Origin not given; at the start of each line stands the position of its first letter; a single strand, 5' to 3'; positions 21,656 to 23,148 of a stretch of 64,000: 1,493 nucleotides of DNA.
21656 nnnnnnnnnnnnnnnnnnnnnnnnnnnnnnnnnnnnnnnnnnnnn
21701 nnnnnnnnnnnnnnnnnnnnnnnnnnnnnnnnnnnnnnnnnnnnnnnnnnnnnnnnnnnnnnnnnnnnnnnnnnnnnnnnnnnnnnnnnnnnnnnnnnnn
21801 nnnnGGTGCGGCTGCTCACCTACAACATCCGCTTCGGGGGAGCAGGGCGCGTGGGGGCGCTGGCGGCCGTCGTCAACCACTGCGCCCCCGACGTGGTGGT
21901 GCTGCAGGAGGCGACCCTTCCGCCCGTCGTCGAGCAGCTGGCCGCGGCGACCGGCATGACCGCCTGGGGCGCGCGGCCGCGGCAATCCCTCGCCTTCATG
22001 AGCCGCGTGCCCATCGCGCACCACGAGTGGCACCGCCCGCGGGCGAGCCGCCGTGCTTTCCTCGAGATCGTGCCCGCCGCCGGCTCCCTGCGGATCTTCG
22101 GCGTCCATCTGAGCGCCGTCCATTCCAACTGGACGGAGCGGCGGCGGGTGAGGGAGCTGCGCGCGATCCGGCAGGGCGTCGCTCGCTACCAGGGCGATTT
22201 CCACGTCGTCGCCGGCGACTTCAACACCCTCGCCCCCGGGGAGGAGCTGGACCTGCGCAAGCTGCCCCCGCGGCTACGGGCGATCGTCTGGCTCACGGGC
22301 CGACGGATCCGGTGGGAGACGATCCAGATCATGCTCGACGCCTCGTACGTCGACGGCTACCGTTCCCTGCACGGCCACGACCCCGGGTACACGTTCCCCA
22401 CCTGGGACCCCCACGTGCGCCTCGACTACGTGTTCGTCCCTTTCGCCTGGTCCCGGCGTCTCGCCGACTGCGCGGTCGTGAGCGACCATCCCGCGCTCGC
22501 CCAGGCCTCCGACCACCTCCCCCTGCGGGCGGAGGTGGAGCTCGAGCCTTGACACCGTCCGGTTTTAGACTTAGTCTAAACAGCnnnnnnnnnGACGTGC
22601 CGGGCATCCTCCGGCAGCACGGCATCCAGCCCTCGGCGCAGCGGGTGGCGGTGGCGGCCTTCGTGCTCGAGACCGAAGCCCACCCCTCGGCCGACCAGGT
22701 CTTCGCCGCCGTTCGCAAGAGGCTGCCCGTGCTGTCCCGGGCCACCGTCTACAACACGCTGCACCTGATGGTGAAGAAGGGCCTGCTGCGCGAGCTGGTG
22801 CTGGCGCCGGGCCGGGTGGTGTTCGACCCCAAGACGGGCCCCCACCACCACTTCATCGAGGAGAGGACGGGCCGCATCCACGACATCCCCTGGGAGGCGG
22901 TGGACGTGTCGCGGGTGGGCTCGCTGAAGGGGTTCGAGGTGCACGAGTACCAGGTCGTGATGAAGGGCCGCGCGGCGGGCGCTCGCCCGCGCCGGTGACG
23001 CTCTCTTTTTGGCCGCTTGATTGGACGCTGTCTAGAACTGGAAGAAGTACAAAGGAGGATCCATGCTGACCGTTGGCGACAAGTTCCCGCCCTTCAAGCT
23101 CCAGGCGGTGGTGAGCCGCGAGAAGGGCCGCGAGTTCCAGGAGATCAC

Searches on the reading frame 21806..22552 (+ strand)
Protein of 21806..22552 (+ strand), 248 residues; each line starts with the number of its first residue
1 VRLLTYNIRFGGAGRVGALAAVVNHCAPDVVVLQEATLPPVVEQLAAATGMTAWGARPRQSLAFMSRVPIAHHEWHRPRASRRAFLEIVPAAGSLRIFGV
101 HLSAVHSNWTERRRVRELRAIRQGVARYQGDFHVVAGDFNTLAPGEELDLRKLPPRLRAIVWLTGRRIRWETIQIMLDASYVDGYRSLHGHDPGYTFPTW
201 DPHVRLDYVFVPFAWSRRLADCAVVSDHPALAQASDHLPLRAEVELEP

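Call 3: search_protein_families(library=pfam, proteins=[window:21806-22552:+], max_evalue=1)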
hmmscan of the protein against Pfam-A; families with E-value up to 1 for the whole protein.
window:21806-22552:+ (248 aa): 2 families
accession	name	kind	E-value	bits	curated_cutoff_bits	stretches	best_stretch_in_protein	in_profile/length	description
PF03372.29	Exo_endo_phos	-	1.9e-12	47.8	24.5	1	4-228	1-225/225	Endonuclease/Exonuclease/phosphatase family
PF22669.2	Exo_endo_phos2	-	0.39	10.7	27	1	93-141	127-179/288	Endonuclease/Exonuclease/phosphatase family 2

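Call 4: search_protein_families(library=ncbifam, proteins=[window:21806-22552:+], max_evalue=1)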
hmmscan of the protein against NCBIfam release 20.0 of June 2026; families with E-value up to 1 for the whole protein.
window:21806-22552:+ (248 aa): 5 families
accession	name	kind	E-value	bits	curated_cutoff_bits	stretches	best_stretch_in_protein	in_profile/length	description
TIGR00195.1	exoDNase_III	equivalog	1.8e-06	27.8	182.55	1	133-243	141-253/254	exodeoxyribonuclease III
TIGR00633.1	xth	equivalog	3.7e-06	26.7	99.05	1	130-244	141-254/255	exodeoxyribonuclease III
NF003840.0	PRK05421.1-2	equivalog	0.0021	17.2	163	1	100-142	171-212/282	endonuclease/exonuclease/phosphatase family protein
NF003842.0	PRK05421.1-4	equivalog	0.0052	16.2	144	0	116-141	163-187/259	endonuclease/exonuclease/phosphatase family protein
NF008733.0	PRK11756.1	equivalog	0.0058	15.9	280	0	1-37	1-36/269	exodeoxyribonuclease III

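Call 5: search_protein_families(library=padloc, proteins=[window:21806-22552:+], max_evalue=1)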
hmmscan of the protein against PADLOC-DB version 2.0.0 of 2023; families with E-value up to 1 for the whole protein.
window:21806-22552:+ (248 aa): 0 families

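Call 16: find_homologous_proteins(query=window:21806-22552:+)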
Query window:21806-22552:+ (248 aa): 6225 proteins with E <= 0.001 among 8000 candidates; the best 120 are listed.
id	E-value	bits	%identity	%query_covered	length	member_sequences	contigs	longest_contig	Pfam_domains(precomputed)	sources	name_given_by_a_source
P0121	2.3e-164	563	100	100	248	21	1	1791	PF03372.30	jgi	-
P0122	2.7e-163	559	99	100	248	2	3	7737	PF03372.30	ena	-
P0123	1.1e-144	498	89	100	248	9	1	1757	PF03372.30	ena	-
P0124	2.1e-144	497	89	100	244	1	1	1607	PF03372.30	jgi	jgi:exodeoxyribonuclease-3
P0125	9.0e-144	495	88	100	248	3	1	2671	PF03372.30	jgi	jgi:exodeoxyribonuclease-3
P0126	4.0e-143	493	89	100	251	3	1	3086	PF03372.30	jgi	jgi:exodeoxyribonuclease-3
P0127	5.8e-141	486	87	100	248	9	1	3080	PF03372.30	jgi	jgi:exodeoxyribonuclease III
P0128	2.7e-139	480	87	100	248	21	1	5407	PF03372.30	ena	-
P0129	1.4e-135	468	84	99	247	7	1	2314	PF03372.30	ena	-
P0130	5.0e-135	467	83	100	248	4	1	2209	PF03372.30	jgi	jgi:exodeoxyribonuclease III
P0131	9.9e-135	466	83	99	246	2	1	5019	PF03372.30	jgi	jgi:exodeoxyribonuclease-3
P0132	3.6e-132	457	82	96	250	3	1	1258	PF03372.30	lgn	-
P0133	8.7e-132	456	82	100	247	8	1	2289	PF03372.30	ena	-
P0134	2.6e-131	454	81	99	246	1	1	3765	PF03372.30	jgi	jgi:exodeoxyribonuclease-3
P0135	3.8e-131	454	81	99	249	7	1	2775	PF03372.30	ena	-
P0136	9.1e-131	453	81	100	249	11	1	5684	PF03372.30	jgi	-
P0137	2.9e-130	451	80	99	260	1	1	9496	PF03372.30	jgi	jgi:exodeoxyribonuclease III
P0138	3.8e-130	451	82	99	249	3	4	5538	PF03372.30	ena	-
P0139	1.6e-129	448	80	98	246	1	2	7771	PF03372.30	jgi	jgi:exodeoxyribonuclease-3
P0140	3.6e-129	447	79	100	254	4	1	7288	PF03372.30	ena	-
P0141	7.0e-127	440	79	99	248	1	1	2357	PF03372.30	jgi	jgi:endonuclease/exonuclease/phosphatase family metal-dependent hydrolase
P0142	7.8e-127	440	80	99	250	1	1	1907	PF03372.30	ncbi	-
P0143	1.2e-126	439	78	99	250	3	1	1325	PF03372.30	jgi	jgi:exodeoxyribonuclease III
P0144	3.2e-125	434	79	98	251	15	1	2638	PF03372.30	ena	-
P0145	3.5e-125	434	78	98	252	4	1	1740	PF03372.30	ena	-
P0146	1.9e-124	432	83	93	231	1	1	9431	PF03372.30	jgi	jgi:exodeoxyribonuclease-3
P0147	3.2e-123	428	77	99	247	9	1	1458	PF03372.30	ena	-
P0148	5.8e-123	427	76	100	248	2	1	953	PF03372.30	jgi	jgi:exodeoxyribonuclease-3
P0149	1.3e-121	423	74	99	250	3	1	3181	PF03372.30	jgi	-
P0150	1.1e-120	420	76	98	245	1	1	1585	PF03372.30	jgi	jgi:exodeoxyribonuclease-3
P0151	4.6e-120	417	75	100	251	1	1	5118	PF03372.30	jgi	jgi:exodeoxyribonuclease III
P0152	5.6e-120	417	81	93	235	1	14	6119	PF03372.30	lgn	-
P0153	1.0e-119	416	74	100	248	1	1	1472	PF03372.30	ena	-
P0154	1.1e-119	416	76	97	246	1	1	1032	PF03372.30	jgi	jgi:exodeoxyribonuclease-3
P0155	1.1e-118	413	74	98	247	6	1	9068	PF03372.30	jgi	jgi:exodeoxyribonuclease-3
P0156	2.4e-118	412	73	99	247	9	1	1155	PF03372.30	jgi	jgi:endonuclease/exonuclease/phosphatase family metal-dependent hydrolase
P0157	2.6e-118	412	72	100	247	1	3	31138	PF03372.30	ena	-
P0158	6.9e-118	410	74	99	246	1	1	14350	PF03372.30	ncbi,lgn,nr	ncbi:MAG TPA: endonuclease/exonuclease/phosphatase family protein [Vicinamibacteria bacterium]|nr:en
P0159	7.2e-118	410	73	99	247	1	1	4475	PF03372.30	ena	-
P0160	1.3e-117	409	75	100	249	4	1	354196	PF03372.30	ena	-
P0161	5.2e-117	407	72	100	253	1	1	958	PF03372.30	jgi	jgi:endonuclease/exonuclease/phosphatase family metal-dependent hydrolase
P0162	9.7e-117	407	72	100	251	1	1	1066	PF03372.30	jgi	jgi:exodeoxyribonuclease-3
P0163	1.2e-116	406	72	99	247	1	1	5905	PF03372.30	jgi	jgi:endonuclease/exonuclease/phosphatase family metal-dependent hydrolase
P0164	1.8e-116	406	75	98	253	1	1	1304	PF03372.30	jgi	jgi:exodeoxyribonuclease-3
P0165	2.7e-116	405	72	99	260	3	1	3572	PF03372.30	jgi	jgi:endonuclease/exonuclease/phosphatase family metal-dependent hydrolase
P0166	3.1e-116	405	72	99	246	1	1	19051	PF03372.30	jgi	jgi:endonuclease/exonuclease/phosphatase family metal-dependent hydrolase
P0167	1.0e-115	403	71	100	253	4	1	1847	PF03372.30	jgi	jgi:endonuclease/exonuclease/phosphatase family metal-dependent hydrolase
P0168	1.4e-115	403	73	100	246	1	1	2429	PF03372.30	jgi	jgi:exodeoxyribonuclease-3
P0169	1.6e-115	403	71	99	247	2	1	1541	PF03372.30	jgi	jgi:exodeoxyribonuclease-3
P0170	3.6e-115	401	72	100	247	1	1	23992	PF03372.30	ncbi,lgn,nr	ncbi:MAG TPA: endonuclease/exonuclease/phosphatase family protein [Vicinamibacteria bacterium]|nr:en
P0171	5.6e-115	401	71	100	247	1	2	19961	PF03372.30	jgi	jgi:exodeoxyribonuclease-3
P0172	1.0e-114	400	70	100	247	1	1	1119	PF03372.30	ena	-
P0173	1.4e-114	400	74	99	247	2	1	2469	PF03372.30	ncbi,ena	-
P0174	2.8e-114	399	72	99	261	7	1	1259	PF03372.30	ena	-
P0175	3.0e-114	398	72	99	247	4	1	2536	PF03372.30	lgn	-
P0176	3.1e-114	398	72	99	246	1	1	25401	PF03372.30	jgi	jgi:exodeoxyribonuclease-3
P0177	3.6e-114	398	72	100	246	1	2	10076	PF03372.30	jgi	jgi:exodeoxyribonuclease-3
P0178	5.7e-114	398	71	100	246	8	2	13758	PF03372.30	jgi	jgi:exodeoxyribonuclease-3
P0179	7.0e-114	397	70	100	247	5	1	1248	PF03372.30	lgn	-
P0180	2.2e-113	396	71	99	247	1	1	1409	PF03372.30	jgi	jgi:exodeoxyribonuclease III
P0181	3.0e-113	395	72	99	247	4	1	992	PF03372.30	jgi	jgi:exodeoxyribonuclease-3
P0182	7.6e-113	394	70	99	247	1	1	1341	PF03372.30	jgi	jgi:endonuclease/exonuclease/phosphatase family metal-dependent hydrolase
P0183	1.0e-112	393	71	98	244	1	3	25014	PF03372.30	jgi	jgi:exodeoxyribonuclease-3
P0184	1.4e-112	393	71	99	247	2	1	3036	PF03372.30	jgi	-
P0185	2.0e-112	392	71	100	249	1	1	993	PF03372.30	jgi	jgi:exodeoxyribonuclease-3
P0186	3.1e-112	392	71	99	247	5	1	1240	PF03372.30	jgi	jgi:endonuclease/exonuclease/phosphatase family metal-dependent hydrolase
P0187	3.6e-112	392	70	99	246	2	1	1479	PF03372.30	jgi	jgi:exodeoxyribonuclease-3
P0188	4.7e-112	391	69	100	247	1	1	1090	PF03372.30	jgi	jgi:endonuclease/exonuclease/phosphatase family metal-dependent hydrolase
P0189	7.0e-112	391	70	100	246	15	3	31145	PF03372.30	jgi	jgi:exodeoxyribonuclease-3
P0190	7.9e-112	390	71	99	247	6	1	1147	PF03372.30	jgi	jgi:exodeoxyribonuclease III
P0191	8.5e-112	390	72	99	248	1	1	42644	PF03372.30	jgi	jgi:exodeoxyribonuclease-3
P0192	3.0e-111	389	72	99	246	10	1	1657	PF03372.30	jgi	jgi:endonuclease/exonuclease/phosphatase family metal-dependent hydrolase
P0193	5.4e-111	388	70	99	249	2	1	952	PF03372.30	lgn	-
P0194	7.6e-111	387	69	100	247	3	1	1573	PF03372.30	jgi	jgi:exodeoxyribonuclease-3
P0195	1.0e-110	387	72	99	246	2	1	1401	PF03372.30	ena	-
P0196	1.6e-110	386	70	100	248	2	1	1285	PF03372.30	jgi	jgi:exodeoxyribonuclease-3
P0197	3.4e-110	385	71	99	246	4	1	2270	PF03372.30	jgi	jgi:exodeoxyribonuclease-3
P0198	4.9e-110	385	70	100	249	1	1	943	PF03372.30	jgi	jgi:endonuclease/exonuclease/phosphatase family metal-dependent hydrolase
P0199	1.4e-109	383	69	100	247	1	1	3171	PF03372.30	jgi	jgi:exodeoxyribonuclease-3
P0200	1.4e-109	383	70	99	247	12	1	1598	PF03372.30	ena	-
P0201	1.6e-109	383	72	99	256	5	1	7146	PF03372.30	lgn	-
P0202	1.6e-109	383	69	99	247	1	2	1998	PF03372.30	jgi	jgi:exodeoxyribonuclease III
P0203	2.7e-109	382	70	99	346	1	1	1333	PF03372.30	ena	-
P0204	3.5e-109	382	71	99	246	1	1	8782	PF03372.30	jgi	jgi:endonuclease/exonuclease/phosphatase family metal-dependent hydrolase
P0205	4.2e-109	382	70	99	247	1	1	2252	PF03372.30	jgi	jgi:exodeoxyribonuclease-3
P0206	5.0e-109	381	72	99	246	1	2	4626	PF03372.30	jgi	jgi:endonuclease/exonuclease/phosphatase family metal-dependent hydrolase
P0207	8.5e-109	381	70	99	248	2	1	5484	PF03372.30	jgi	jgi:exodeoxyribonuclease-3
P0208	1.3e-108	380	70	99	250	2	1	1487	PF03372.30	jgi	jgi:endonuclease/exonuclease/phosphatase family metal-dependent hydrolase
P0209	1.5e-108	380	71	99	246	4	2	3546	PF03372.30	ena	-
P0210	1.8e-108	380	67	99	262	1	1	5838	PF03372.30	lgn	-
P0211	2.7e-108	379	71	99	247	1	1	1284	PF03372.30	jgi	jgi:endonuclease/exonuclease/phosphatase family metal-dependent hydrolase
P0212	3.8e-108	378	73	97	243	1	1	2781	PF03372.30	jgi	jgi:endonuclease/exonuclease/phosphatase family metal-dependent hydrolase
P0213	4.3e-108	378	68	99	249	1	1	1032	PF03372.30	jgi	jgi:exodeoxyribonuclease-3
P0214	4.9e-108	378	71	99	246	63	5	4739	PF03372.30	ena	-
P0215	8.0e-108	377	67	99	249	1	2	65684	PF03372.30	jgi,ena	-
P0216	8.6e-108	377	70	99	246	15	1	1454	PF03372.30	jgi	jgi:endonuclease/exonuclease/phosphatase family metal-dependent hydrolase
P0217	1.5e-107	377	70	100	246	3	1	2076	PF03372.30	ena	-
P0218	1.6e-107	376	65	99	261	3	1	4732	PF03372.30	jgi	jgi:exodeoxyribonuclease-3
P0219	2.0e-107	376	67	99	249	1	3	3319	PF03372.30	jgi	jgi:exodeoxyribonuclease-3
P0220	3.8e-107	375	70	100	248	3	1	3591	PF03372.30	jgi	-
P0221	4.0e-107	375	69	100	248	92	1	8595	PF03372.30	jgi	-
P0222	4.3e-107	375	67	100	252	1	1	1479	PF03372.30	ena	-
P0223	4.7e-107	375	70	99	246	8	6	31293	PF03372.30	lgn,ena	-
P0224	4.8e-107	375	68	99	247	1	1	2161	PF03372.30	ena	-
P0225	4.8e-107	375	70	99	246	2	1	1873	PF03372.30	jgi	-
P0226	5.5e-107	375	70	99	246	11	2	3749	PF03372.30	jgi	jgi:exodeoxyribonuclease-3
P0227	8.6e-107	374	68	99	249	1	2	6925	PF03372.30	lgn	-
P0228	8.7e-107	374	70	99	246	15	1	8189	PF03372.30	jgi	jgi:exodeoxyribonuclease III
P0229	1.9e-106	373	67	99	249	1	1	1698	PF03372.30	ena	-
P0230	2.0e-106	373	68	99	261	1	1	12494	PF03372.30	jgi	jgi:exodeoxyribonuclease-3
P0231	3.2e-106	372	66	99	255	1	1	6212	PF03372.30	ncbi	-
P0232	4.3e-106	372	70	99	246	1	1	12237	PF03372.30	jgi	jgi:endonuclease/exonuclease/phosphatase family metal-dependent hydrolase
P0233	4.5e-106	372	69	99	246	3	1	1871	PF03372.30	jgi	jgi:exodeoxyribonuclease-3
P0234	5.3e-106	371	66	99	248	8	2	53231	PF03372.30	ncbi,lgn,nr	ncbi:MAG TPA: endonuclease/exonuclease/phosphatase family protein [Blastocatellia bacterium]|nr:endo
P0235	8.0e-106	371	69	99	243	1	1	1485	PF03372.30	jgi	jgi:endonuclease/exonuclease/phosphatase family metal-dependent hydrolase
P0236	1.8e-105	370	66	99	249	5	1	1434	PF03372.30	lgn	-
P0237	2.4e-105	369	67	99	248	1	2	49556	PF03372.30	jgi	jgi:endonuclease/exonuclease/phosphatase family metal-dependent hydrolase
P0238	2.6e-105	369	67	99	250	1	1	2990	PF03372.30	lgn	-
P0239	4.3e-105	368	67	98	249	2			PF03372.30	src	-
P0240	4.6e-105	368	68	100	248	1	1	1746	PF03372.30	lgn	-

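Call 27: search_solved_structures(query=A3, max_evalue=0.01, show_alignments=2)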
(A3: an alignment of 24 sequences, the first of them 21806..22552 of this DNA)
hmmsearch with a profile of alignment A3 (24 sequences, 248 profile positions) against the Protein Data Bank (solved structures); distinct sequences matched with E-value up to 0.01: 16.
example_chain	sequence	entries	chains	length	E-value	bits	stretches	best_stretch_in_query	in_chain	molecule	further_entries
2jc4_A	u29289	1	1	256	5e-08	35.6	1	2-245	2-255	EXODEOXYRIBONUCLEASE III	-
6fk4_A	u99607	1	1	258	5.1e-08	35.6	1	2-245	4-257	Exodeoxyribonuclease III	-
6fk5_A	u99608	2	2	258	3.3e-07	33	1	2-245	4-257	NExo D146N | Exodeoxyribonuclease III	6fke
2v0s_A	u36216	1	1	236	7.4e-06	28.5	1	116-237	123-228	LR1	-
3g91_A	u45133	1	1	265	4.4e-05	26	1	119-246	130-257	Exodeoxyribonuclease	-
3fzi_A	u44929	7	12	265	4.5e-05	26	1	119-246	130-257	Exodeoxyribonuclease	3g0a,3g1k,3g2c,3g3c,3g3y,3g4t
3w2x_A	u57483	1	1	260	6.6e-05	25.4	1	119-245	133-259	Exodeoxyribonuclease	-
3w2y_A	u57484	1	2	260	0.00014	24.3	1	119-245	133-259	Exodeoxyribonuclease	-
3g00_A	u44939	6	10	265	0.00027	23.4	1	120-246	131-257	Exodeoxyribonuclease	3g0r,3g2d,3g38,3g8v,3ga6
8sp5_A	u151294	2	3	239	0.00028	23.4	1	116-240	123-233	LINE-1 retrotransposon endonuclease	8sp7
1vyb_A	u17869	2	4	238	0.00033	23.1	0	116-237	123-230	ORF2 CONTAINS A REVERSE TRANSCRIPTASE DOMAIN | LINE-1 retrotransposable element ORF2 protein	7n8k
3teb_A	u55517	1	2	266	0.00093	21.6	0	177-245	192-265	Endonuclease/exonuclease/phosphatase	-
2v0r_A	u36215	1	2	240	0.0015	21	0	116-239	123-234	LTX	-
7n8s_A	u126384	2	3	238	0.0021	20.5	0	175-240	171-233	LINE-1 retrotransposable element ORF2 protein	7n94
2voa_A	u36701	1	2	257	0.0041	19.5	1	130-246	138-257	EXODEOXYRIBONUCLEASE III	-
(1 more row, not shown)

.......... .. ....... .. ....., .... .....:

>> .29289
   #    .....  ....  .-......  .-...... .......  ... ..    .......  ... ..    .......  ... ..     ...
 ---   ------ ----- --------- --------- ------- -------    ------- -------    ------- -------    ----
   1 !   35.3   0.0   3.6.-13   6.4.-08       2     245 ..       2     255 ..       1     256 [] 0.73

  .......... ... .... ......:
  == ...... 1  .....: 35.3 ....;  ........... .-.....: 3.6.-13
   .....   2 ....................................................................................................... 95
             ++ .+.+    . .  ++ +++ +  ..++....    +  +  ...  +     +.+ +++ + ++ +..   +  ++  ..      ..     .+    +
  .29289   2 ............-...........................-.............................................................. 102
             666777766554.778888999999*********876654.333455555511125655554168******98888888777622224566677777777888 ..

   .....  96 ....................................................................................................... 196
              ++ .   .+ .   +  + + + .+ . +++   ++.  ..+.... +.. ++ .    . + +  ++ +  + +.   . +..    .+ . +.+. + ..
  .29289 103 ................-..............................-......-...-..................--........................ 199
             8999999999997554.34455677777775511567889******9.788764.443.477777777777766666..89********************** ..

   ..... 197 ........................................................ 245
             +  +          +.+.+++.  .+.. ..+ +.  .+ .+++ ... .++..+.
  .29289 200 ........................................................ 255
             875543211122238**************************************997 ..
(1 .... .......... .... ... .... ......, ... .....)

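Call 33: predict_structure(alignment_id=A3)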
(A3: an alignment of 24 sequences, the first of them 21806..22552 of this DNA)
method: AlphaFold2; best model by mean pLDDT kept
length: 248 residues; sequences in the alignment: 24
mean_pLDDT: 82.6   pTM: 0.83
mean pLDDT of the five models: 82.6, 80.5, 79.8, 79.5, 75.3
residues with pLDDT >= 90: 125; 70-90: 67; 50-70: 31; < 50: 25
segments of 3 or more residues with pLDDT < 50: 142-148, 152-154, 163-169
pLDDT, mean of each block of 10 residues (from residue 1): 94 96 98 96 98 95 97 93 93 91 76 86 87 86 45 50 49 73 81 55 67 91 92 89 87
secondary structure, 60 per line:
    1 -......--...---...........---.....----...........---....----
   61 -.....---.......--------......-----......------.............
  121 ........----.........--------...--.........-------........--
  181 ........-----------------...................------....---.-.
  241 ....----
elements in order: E2-7 H16-26 E30-34 H39-49 E53-56 E62-66 E70-76 E85-90 E96-101 H108-128 E133-141 H155-163 H171-178 E181-183 H184-188 E206-212 H213-218 E219-224 H231-234 E240-244

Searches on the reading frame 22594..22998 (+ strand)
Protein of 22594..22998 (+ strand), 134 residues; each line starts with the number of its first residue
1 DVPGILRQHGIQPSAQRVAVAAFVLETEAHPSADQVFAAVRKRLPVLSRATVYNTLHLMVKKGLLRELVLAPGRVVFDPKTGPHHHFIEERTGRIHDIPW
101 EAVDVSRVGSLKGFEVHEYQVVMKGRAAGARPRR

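Call 3: search_protein_families(library=pfam, proteins=[window:22594-22998:+], max_evalue=1)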
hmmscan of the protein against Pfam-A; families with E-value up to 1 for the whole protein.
window:22594-22998:+ (134 aa): 2 families
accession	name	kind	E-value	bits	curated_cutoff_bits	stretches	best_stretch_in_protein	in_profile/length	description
PF01475.25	FUR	-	1.7e-18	67.4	23.1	1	9-122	2-119/121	Ferric uptake regulator family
PF17939.6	TetR_C_30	-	0.014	16.1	26.3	1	24-60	39-75/115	Tetracyclin repressor-like, C-terminal domain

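Call 4: search_protein_families(library=ncbifam, proteins=[window:22594-22998:+], max_evalue=1)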
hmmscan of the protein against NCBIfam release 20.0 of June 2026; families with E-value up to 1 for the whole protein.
window:22594-22998:+ (134 aa): 10 families
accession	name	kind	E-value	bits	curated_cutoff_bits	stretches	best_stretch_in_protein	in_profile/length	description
NF045678.1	TransRegIrrA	equivalog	5.2e-24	84.7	150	1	5-124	12-133/138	iron response transcriptional regulator IrrA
NF047462.1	FUR_perox_PerRA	exception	9e-24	84.6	200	1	5-102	11-108/142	peroxide-responsive transcriptional repressor PerRA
NF045677.1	FeRespRegIrr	equivalog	2.4e-23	82.6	170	1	5-124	3-124/127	Fur family transcriptional regulator Irr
NF047461.1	FUR_perox_PerRB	exception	1.5e-20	73.6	250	1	6-125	21-140/143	peroxide-responsive transcriptional repressor PerRB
NF052545.1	TransRegPerRClab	equivalog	7e-19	68.2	180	1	4-122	6-126/138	transcriptional regulator PerR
NF047406.1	TransRegPerRTherm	equivalog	9.6e-16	58.2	200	1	15-126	8-121/130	manganese-dependent transcriptional regulator PerR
NF051892.1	TransRegFurBacil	equivalog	2e-08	34.4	220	1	6-102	12-113/149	ferric iron uptake transcriptional regulator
NF051891.1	TransRegFurHelico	equivalog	0.0013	18.7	200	1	6-96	18-109/148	ferric iron uptake transcriptional regulator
NF008646.0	PRK11639.1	equivalog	0.039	13.6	167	1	6-114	17-130/171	zinc uptake transcriptional repressor Zur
NF006999.0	PRK09462.1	equivalog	0.14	11.7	146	1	6-88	8-92/148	ferric iron uptake transcriptional regulator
